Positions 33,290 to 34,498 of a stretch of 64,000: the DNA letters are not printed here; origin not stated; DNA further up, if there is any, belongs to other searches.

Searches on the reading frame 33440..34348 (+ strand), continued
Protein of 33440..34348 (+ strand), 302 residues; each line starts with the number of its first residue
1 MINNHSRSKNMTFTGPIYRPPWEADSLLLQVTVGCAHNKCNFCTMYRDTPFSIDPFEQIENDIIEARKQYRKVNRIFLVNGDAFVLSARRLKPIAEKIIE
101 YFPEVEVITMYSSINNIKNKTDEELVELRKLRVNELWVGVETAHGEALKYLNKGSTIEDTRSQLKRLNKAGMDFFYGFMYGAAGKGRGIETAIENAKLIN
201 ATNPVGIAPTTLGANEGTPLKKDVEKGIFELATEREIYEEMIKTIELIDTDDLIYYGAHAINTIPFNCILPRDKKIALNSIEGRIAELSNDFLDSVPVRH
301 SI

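Call 34: fold_search(model_id=the predicted structure, library=pdb)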
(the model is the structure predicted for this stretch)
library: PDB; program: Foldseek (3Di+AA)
matches with E <= 10: 1630; with E <= 0.001: 150
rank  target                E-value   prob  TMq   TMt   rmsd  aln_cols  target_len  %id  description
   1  9ccb                  8.2e-11  1.00  0.63  0.45   6.1       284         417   13  X-ray crystal structure of methyl-coenzyme M reductase glutamine methylase (MgmA) from Methanothermobacter marburgensis  (released 2025-01-01)
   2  8pty_C                1.6e-10  1.00  0.61  0.43   7.1       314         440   13  Cryo-EM structure of human Elp123 in complex with 5'-deoxyadenosine and methionine (released 2024-04-17)
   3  8ptx_C                5.0e-10  1.00  0.59  0.35   8.2       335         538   14  Cryo-EM structure of human Elp123 in complex with tRNA, acetyl-CoA, 5'-deoxyadenosine and methionine (released 2024-04-17)
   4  6qk7_C                1.2e-09  1.00  0.59  0.41   6.4       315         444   15  Elongator catalytic subcomplex Elp123 lobe (released 2019-07-17)
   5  9a6d_A                1.3e-09  1.00  0.59  0.40   3.8       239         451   18  Integrative model of MTAB-YVFG by crosslinking MS and deep learning (released 2024-09-18)
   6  6iad                  2.2e-09  1.00  0.53  0.39   7.1       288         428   16  Apo crystal structure of archaeal Methanocaldococcus infernus Elp3 (del1-54) (released 2019-02-20)
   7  5few                  3.4e-09  1.00  0.59  0.51   8.5       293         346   15  HydE from T. maritima in complex with S-adenosyl-L-cysteine (final product) (released 2016-04-06)
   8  6ia8                  4.1e-09  1.00  0.51  0.38   6.0       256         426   18  Apo crystal structure of archaeal Methanocaldococcus infernus Elp3 (del1-19) (released 2019-02-20)
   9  8avg_C                4.4e-09  1.00  0.60  0.43   6.6       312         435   14  Cryo-EM structure of mouse Elp123 with bound SAM (released 2022-12-07)
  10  8asw_C                6.3e-09  1.00  0.61  0.36   7.1       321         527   15  Cryo-EM structure of yeast Elp123 in complex with alanine tRNA (released 2022-12-07)
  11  7o1t                  9.8e-09  1.00  0.58  0.49   5.7       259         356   16  Fe(CO)2CNCl species bound [HydE from T. Maritima (released 2021-05-26)
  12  8qmk                  1.1e-08  1.00  0.58  0.49   5.6       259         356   16  Enzymatically-produced complex-B bound TmHydE structure (released 2023-11-22)
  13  3t7v                  1.1e-08  1.00  0.51  0.45  11.9       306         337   15  Crystal structure of methylornithine synthase (PylB) (released 2011-11-30)
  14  6fd2_A                1.3e-08  1.00  0.56  0.38   2.9       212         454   15  Radical SAM 1,2-diol dehydratase AprD4 in complex with its substrate paromamine (released 2018-01-17)
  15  7o1o                  1.3e-08  1.00  0.58  0.49   5.6       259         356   16  Complex-B bound [FeFe]-hydrogenase maturase HydE fromT. Maritima (Auxiliary cluster deleted variant) (released 2021-05-26)
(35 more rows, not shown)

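Call 38: find_encoding_contigs(protein=P0002, flank=5000, max_places=2)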
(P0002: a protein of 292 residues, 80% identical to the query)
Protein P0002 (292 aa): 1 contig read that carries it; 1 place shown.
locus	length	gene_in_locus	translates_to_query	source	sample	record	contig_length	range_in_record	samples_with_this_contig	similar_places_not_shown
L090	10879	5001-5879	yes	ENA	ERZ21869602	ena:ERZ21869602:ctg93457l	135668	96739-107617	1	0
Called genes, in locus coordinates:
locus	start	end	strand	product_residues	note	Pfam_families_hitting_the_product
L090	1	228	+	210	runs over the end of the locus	-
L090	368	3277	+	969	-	PF13558:SbcC_Walker_B (weak)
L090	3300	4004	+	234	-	PF00657:Lipase_GDSL, PF13472:Lipase_GDSL_2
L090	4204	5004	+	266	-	PF00106:adh_short, PF01370:Epimerase (weak), PF08659:KR, PF13561:adh_short_C2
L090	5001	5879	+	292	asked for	PF04055:Radical_SAM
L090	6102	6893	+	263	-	PF00497:SBP_bac_3, PF10613:Lig_chan-Glu_bd, PF09084:NMT1 (faint)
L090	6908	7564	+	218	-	PF00528:BPD_transp_1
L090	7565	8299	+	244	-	PF13175:AAA_15 (faint), PF00005:ABC_tran, PF09818:ABC_ATPase (faint), PF02463:SMC_N (weak), PF13304:AAA_21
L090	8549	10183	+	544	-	PF00496:SBP_bac_5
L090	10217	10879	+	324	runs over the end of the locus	PF12911:OppC_N, PF00528:BPD_transp_1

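Call 39: find_encoding_contigs(protein=P0004, flank=5000, max_places=2)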
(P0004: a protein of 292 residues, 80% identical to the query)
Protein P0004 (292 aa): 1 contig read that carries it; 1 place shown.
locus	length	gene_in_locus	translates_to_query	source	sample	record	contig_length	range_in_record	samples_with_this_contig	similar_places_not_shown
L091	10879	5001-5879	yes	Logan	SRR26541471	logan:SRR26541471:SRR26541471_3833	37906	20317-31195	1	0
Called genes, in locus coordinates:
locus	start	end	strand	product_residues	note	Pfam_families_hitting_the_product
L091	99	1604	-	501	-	PF04326:SLFN_AlbA_2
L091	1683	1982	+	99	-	PF11975:Glyco_hydro_4C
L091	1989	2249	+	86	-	-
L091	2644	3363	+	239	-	PF16481:DUF5058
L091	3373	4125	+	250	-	-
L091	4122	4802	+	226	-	PF00440:TetR_N (faint)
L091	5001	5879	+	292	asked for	PF04055:Radical_SAM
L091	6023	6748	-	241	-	PF21537:DUF1980_C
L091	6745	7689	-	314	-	PF03773:ArsP_1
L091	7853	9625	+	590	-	PF04205:FMN_bind, PF01946:Thi4 (faint), PF00890:FAD_binding_2, PF01266:DAO (weak), PF03486:HI0933_like, PF07992:Pyr_redox_2, PF12831:FAD_oxidored, PF13450:NAD_binding_8 (weak), +1 more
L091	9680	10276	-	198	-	PF00440:TetR_N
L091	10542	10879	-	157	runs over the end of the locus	PF01584:CheW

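Call 46: search_protein_families(library=ncbifam, proteins=[L090:4204-5004:+], max_evalue=0.00001)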
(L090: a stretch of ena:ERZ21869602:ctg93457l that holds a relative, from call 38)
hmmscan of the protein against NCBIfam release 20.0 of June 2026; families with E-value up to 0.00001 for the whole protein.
L090:4204-5004:+ (266 aa): 196 families (the best 25 are shown)
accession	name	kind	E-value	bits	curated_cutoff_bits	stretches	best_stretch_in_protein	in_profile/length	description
NF005559.1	PRK07231.1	subfamily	2.7e-27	95.9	215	1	2-198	3-196/249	glucose 1-dehydrogenase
NF004846.0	PRK06197.1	subfamily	2.3e-26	92.8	268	1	4-183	17-207/306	oxidoreductase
NF005075.0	PRK06500.1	equivalog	3.1e-26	92.3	336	1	2-187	5-183/249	SDR family oxidoreductase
NF004845.0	PRK06196.1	subfamily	7.9e-26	91.1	414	1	3-188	29-218/320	oxidoreductase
NF005672.0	PRK07454.1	equivalog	1.5e-25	89.8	234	1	3-184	6-185/241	SDR family oxidoreductase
NF006073.0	PRK08219.1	equivalog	3.7e-23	82.4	218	1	2-184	2-171/227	SDR family oxidoreductase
NF052558.1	MBtsdlDhBudC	equivalog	6e-23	81.7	270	1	2-195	2-189/250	meso-2,3-butanediol dehydrogenase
NF004825.0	PRK06181.1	equivalog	3.9e-22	78.8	215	1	2-203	5-203/268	SDR family oxidoreductase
TIGR01963.1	PHB_DH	subfamily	8.8e-22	77.6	307.05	1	3-133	1-140/255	3-hydroxybutyrate dehydrogenase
NF005539.0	PRK07201.1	equivalog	4.8e-21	75.1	549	1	2-170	369-537/657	SDR family oxidoreductase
NF009093.0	PRK12429.1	subfamily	5.9e-21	74.9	258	1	1-131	3-142/259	3-hydroxybutyrate dehydrogenase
NF005806.0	PRK07666.1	equivalog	9.1e-21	74.2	286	1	2-194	6-195/239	3-ketoacyl-ACP reductase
NF006565.0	PRK09072.1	equivalog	1.3e-20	74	238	1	2-182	4-179/265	SDR family oxidoreductase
NF004513.0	PRK05854.1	subfamily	1.4e-20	73.5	282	1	3-175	15-197/314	SDR family oxidoreductase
NF005950.0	PRK08017.1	equivalog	1.5e-20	73.6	326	1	3-186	2-178/256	SDR family oxidoreductase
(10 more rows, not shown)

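Call 47: search_protein_families(library=padloc, proteins=[window:33470-34348:+], max_evalue=0.01)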
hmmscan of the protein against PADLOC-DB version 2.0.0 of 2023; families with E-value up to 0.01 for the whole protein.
window:33470-34348:+ (292 aa): 1 family
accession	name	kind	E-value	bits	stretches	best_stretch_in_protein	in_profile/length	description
PDLC04689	PDC-M51A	-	0.0067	13.3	1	24-172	192-334/420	-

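Call 55: list_cluster_members(proteins=[P0001, P0121])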
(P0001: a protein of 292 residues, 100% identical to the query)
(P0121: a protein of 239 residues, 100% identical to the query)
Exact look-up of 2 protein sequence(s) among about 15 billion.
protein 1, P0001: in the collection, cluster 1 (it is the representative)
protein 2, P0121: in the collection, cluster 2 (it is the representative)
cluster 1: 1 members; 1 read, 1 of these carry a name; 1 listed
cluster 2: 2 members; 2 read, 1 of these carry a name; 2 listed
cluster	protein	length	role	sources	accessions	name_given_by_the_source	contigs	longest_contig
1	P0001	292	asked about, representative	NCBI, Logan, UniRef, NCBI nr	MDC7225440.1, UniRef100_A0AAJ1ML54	MAG: radical SAM protein [Spirochaetales bacterium] | Radical SAM protein n=1 Tax=Candidatus Thalassospirochaeta sargassi TaxID=3119039 ... | radical SAM protein [Spirochaetales bacterium]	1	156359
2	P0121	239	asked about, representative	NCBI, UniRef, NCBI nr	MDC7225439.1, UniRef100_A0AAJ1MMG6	MAG: HesA/MoeB/ThiF family protein [Spirochaetales bacterium] | HesA/MoeB/ThiF family protein n=1 Tax=Candidatus Thalassospirochaeta sargassi ... | HesA/MoeB/ThiF family protein [Spirochaetales bacterium]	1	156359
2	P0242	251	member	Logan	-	-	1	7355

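Call 64: search_protein_families(library=pfam, proteins=[L022:4991-6847:+], max_evalue=0.0001)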
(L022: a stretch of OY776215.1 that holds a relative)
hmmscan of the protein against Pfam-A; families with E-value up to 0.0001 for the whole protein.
L022:4991-6847:+ (618 aa): 2 families
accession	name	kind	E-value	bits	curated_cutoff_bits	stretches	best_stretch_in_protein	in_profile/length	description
PF00999.27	Na_H_Exchanger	-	1.1e-59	202.7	26.2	1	15-384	4-374/375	Sodium/hydrogen exchanger, transmembrane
PF02254.24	TrkA_N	-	9.5e-20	71.5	23.8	1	414-526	1-113/116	TrkA-N domain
